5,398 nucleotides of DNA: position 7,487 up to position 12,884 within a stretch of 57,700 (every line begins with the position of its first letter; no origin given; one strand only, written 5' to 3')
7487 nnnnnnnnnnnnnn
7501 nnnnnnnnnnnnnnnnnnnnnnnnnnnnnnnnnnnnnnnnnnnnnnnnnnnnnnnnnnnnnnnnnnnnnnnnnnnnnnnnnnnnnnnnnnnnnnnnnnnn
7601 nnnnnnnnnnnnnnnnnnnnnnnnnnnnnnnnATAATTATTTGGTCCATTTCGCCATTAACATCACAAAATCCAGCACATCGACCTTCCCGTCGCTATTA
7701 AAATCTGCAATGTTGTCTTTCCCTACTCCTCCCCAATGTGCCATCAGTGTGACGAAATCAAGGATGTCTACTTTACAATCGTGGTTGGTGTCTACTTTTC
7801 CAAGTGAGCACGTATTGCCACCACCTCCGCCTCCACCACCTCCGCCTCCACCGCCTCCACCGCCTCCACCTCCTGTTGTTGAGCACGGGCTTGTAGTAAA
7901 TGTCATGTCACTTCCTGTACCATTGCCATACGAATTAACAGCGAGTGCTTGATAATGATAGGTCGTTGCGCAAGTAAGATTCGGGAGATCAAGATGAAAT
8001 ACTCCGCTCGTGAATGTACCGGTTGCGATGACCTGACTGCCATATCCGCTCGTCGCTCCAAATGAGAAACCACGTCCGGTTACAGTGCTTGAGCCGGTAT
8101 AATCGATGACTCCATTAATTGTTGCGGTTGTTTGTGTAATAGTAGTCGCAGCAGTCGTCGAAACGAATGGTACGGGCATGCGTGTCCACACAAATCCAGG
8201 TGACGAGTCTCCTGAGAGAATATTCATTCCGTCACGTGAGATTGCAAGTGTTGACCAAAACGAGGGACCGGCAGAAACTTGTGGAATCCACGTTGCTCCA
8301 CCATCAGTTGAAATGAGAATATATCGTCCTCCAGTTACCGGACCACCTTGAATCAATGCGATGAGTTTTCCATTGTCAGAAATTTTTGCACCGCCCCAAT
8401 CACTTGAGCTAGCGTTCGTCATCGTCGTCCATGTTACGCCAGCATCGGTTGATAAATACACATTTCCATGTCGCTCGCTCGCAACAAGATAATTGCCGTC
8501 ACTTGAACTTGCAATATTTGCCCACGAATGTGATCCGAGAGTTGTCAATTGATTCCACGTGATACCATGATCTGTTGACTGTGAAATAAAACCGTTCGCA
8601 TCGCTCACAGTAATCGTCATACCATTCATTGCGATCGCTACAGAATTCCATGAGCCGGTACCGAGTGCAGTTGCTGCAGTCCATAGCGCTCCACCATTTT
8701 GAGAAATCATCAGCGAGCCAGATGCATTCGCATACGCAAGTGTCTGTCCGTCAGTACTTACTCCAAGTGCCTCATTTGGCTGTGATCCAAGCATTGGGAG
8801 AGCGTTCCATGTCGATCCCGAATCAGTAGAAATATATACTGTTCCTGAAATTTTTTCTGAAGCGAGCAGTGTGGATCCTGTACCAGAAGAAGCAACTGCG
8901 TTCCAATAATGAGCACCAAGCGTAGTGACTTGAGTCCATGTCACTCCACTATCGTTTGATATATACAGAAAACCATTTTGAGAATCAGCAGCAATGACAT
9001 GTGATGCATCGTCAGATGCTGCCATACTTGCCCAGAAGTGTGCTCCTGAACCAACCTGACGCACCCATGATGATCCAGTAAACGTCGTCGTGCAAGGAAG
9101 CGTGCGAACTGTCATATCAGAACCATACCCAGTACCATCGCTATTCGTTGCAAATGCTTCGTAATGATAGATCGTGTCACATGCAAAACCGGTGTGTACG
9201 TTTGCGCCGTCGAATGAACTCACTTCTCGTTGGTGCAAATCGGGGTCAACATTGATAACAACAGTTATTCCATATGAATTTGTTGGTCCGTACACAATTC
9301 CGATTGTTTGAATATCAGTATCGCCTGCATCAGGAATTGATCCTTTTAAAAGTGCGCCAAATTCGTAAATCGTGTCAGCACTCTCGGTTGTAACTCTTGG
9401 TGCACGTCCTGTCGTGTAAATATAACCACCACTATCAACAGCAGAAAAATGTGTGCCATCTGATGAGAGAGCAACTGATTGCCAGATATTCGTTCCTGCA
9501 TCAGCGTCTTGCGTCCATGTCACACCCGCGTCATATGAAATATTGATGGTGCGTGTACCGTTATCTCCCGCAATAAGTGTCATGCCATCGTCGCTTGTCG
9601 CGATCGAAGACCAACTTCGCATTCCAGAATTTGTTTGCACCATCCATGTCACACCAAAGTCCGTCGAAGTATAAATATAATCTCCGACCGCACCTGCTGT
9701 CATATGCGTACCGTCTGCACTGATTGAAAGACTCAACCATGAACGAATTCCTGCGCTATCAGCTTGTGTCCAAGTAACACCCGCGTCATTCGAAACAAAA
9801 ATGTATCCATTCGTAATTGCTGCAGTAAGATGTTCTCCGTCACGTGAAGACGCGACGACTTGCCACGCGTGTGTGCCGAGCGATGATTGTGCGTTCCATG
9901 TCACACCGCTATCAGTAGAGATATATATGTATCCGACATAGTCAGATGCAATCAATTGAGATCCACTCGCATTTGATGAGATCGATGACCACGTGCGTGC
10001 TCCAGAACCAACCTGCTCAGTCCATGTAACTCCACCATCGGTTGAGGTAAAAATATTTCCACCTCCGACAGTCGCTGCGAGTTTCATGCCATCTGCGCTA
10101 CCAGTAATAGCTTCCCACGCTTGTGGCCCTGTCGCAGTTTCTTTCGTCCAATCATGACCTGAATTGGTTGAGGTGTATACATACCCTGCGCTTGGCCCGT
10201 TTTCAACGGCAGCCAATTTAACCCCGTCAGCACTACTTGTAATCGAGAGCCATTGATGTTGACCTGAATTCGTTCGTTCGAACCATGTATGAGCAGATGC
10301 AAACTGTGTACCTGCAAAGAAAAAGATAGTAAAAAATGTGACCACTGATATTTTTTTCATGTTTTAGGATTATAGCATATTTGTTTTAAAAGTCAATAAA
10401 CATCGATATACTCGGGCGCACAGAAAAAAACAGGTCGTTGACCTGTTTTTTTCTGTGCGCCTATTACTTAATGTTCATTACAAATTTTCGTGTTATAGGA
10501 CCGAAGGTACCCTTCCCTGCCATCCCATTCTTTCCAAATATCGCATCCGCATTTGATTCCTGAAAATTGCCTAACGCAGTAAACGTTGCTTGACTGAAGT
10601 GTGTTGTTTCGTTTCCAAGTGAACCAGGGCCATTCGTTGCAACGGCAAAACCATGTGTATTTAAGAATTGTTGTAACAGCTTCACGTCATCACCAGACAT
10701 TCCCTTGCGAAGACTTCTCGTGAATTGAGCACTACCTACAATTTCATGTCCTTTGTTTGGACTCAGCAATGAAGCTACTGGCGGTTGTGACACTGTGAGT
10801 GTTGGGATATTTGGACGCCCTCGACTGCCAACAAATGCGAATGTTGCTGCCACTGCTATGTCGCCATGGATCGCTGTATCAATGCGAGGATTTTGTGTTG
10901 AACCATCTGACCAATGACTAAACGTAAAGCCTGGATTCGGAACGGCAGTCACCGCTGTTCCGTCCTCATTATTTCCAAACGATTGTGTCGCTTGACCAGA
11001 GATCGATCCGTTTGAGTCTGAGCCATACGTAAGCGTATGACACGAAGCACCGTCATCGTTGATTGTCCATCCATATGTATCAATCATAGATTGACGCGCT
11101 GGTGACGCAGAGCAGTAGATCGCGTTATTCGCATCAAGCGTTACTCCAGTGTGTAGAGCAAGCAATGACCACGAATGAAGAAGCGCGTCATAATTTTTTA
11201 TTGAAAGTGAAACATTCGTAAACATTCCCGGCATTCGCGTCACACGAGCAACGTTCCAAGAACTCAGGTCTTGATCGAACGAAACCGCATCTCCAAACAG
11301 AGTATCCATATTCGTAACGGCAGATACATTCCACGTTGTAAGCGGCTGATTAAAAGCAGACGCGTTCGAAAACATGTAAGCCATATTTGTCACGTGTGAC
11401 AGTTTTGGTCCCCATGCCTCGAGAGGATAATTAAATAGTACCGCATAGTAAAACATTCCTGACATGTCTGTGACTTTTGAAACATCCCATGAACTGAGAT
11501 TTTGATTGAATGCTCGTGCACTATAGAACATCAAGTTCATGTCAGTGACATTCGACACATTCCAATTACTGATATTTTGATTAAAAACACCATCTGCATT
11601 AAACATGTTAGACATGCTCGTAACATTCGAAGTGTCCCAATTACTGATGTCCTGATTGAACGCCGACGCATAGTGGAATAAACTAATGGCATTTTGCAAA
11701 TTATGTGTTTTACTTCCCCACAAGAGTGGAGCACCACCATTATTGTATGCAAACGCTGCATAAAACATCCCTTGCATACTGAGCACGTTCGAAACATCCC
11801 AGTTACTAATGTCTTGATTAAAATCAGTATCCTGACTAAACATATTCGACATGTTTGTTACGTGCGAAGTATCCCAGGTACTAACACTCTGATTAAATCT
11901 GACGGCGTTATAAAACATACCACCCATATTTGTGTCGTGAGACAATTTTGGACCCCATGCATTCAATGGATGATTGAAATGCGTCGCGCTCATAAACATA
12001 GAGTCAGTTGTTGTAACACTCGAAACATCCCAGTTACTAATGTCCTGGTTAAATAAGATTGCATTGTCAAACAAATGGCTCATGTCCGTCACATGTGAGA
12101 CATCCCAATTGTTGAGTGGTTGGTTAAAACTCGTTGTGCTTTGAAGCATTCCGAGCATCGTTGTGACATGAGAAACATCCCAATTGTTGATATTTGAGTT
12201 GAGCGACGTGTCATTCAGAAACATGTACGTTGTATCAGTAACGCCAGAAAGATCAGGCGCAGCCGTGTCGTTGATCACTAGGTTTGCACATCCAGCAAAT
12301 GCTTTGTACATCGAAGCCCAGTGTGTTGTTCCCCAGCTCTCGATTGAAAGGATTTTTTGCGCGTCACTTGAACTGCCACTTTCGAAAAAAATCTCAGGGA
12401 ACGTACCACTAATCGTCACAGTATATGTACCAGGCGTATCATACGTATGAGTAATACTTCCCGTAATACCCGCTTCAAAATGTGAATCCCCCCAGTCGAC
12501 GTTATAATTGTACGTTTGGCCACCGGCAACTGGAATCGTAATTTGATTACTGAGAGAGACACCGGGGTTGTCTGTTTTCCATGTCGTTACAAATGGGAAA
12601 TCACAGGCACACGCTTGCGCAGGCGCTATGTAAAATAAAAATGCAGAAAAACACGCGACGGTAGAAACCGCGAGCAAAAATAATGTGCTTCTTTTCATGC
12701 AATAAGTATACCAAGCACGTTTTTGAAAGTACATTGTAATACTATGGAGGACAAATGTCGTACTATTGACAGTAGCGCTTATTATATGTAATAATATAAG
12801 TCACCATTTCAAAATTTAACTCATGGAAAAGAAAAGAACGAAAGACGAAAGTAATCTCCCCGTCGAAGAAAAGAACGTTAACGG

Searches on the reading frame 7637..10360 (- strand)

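Call 49: search_protein_families(library=pfam, proteins=[window:7637-10360:-], max_evalue=0.0001)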
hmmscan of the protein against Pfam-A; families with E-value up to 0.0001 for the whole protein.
window:7637-10360:- (907 aa): 6 families
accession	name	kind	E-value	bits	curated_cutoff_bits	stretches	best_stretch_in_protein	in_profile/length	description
PF15902.12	Sortilin-Vps10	-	1.5e-15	57.4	33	2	461-521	375-434/446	Sortilin, neurotensin receptor 3,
PF02012.26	BNR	-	5.5e-12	44.2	27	0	104-114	1-11/12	BNR/Asp-box repeat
PF24316.1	Tli3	-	1.1e-09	39.2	27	0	142-178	83-118/129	T6SS Tli3 immunity protein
PF15899.11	BNR_6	-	1.6e-05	24.9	27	0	229-242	1-13/14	BNR-Asp box repeat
PF14870.12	PSII_BNR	-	2e-05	24.5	27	0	468-692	43-267/303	Photosynthesis system II assembly factor YCF48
PF00404.24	Dockerin_1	-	4.6e-05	24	22.9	0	857-902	3-53/57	Dockerin type I domain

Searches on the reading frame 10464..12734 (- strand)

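Call 49: search_protein_families(library=pfam, proteins=[window:10464-12734:-], max_evalue=0.0001)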
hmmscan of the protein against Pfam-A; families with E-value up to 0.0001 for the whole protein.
window:10464-12734:- (756 aa): 2 families
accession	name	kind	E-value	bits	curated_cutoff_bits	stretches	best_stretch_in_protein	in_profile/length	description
PF03382.20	DUF285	-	3.6e-113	372.5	25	4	141-260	2-120/120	Mycoplasma protein of unknown function, DUF285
PF18998.6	Flg_new_2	-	1.9e-07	31.4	23.6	1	566-633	1-70/73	Divergent InlB B-repeat domain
